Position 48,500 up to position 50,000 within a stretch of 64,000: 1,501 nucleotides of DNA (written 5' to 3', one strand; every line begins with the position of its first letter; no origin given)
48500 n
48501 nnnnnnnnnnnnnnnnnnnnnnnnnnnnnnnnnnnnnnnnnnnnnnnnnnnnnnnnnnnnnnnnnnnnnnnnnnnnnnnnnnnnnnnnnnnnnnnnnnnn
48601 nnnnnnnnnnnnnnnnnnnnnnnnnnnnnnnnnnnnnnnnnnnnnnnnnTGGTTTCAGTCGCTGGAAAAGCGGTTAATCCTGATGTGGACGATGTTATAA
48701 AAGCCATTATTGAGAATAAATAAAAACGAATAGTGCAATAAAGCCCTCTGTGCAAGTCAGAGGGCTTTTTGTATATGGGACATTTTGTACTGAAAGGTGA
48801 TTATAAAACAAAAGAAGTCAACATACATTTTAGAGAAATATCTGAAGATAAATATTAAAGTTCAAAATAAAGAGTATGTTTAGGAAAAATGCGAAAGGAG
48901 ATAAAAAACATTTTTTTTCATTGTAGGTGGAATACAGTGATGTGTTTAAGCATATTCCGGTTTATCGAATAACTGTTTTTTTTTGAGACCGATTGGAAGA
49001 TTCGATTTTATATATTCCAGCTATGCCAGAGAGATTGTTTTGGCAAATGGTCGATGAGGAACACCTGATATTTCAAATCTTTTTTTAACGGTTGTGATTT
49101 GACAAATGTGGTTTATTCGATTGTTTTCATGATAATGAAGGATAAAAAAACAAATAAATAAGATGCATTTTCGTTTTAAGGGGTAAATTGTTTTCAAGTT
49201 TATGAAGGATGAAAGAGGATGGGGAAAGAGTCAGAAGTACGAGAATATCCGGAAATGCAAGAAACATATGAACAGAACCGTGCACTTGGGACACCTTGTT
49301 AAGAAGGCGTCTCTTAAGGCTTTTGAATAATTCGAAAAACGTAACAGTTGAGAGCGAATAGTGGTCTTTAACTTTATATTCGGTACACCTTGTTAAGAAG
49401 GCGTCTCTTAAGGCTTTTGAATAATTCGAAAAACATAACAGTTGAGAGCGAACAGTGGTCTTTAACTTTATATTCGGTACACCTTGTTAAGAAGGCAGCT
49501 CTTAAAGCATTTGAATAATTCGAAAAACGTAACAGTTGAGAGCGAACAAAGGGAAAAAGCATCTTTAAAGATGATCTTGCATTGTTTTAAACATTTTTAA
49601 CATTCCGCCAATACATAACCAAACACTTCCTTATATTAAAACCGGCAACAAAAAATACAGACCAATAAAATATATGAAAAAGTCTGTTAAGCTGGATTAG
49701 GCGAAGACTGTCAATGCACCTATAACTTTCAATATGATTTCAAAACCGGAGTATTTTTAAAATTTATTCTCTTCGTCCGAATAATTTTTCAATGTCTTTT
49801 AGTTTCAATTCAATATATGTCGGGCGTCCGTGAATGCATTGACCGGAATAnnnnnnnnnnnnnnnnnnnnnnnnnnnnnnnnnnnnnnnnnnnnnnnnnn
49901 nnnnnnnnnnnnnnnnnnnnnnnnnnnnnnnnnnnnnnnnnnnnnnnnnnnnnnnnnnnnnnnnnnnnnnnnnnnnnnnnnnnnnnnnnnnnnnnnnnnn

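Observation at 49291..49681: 94-bp tandem array fused to copy 2 of the composite element, in the 1-kb convergent gap between hydA and mutL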

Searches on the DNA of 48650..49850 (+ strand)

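Call 11: search_rna_families(source=window, start=48650, end=49850, threshold=evalue, max_evalue=10)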
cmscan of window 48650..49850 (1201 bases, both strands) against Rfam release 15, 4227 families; matches with E-value up to 10: 12.
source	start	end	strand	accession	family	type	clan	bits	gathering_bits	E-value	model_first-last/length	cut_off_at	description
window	48730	48778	-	RF00816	mir-245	Gene; miRNA;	-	22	70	0.11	1-85/85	no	mir-245 microRNA precursor family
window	48691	48773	+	RF01859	Phe_leader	Cis-reg; leader;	-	21.6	55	0.81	1-125/125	no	Phenylalanine leader peptide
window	48686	48773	+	RF00116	C0465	Gene; sRNA;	-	21.3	40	0.47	1-78/78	no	C0465 RNA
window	48735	48841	-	RF01859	Phe_leader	Cis-reg; leader;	-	19.3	55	2.6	1-125/125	no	Phenylalanine leader peptide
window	48738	48771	+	RF04001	mir-7918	Gene; miRNA;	-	18.9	80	0.65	1-58/58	no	mir-7918 microRNA precursor family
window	49477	49579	+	RF00225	IRES_Tobamo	Cis-reg; IRES;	-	18.9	50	4.7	1-151/151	no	Tobamovirus internal ribosome entry site (IRES)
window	49624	49695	+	RF01623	ceN23-1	Gene; sRNA;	-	18.3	40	2.7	1-100/100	no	Caenorhabditis sRNA ceN23-1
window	48738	48791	-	RF02438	SpF51_sRNA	Gene; sRNA;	-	18.2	50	2.4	1-45/45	no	Streptococcus sRNA SpF51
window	49059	49160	-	RF03096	RAGATH-19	Gene; sRNA;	-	18.2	85.6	4.7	1-141/141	no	RAGATH-19 RNA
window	48740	48788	-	RF02844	RefA9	Gene; antisense;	-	17.8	49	9.5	1-64/64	no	Enterococcus sRNA A9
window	49047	49104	+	RF00321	snoZ247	Gene; snRNA; snoRNA; CD-box;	-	15.3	38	6.5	1-139/139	no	Small nucleolar RNA Z247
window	48668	48685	+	RF01143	sR16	Gene; snRNA; snoRNA; CD-box;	-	14.5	70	8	36-53/53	no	Small nucleolar RNA sR16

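Call 47: search_dna_similar(query=window:48724-49763:+, collection=plasmids, mode=distant, max_evalue=0.01, max_rows=10)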
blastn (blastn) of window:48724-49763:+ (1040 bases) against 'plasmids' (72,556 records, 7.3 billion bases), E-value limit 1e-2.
No match.

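Call 48: search_dna_similar(query=window:48724-49763:+, collection=phages, mode=distant, max_evalue=0.01, max_rows=10)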
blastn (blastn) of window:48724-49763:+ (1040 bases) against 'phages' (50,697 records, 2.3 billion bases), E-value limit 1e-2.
No match.
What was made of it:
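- No similarity to plasmids or phages (calls 47, 48).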

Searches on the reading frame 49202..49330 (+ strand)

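Call 49: search_protein_families(library=pfam, max_evalue=1, proteins=[window:49202-49330:+])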
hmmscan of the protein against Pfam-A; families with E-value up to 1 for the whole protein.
window:49202-49330:+ (42 aa): 1 family
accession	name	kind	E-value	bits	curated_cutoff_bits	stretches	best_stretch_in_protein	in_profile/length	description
PF11371.13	DUF3172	-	0.13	12.4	25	1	13-39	101-127/139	Protein of unknown function (DUF3172)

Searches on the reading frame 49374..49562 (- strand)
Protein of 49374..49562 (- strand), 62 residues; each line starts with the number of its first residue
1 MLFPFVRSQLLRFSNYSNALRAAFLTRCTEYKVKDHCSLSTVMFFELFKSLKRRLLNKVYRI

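Call 49: search_protein_families(library=pfam, max_evalue=1, proteins=[window:49374-49562:-])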
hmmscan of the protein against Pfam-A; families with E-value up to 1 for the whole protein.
window:49374-49562:- (62 aa): 0 families
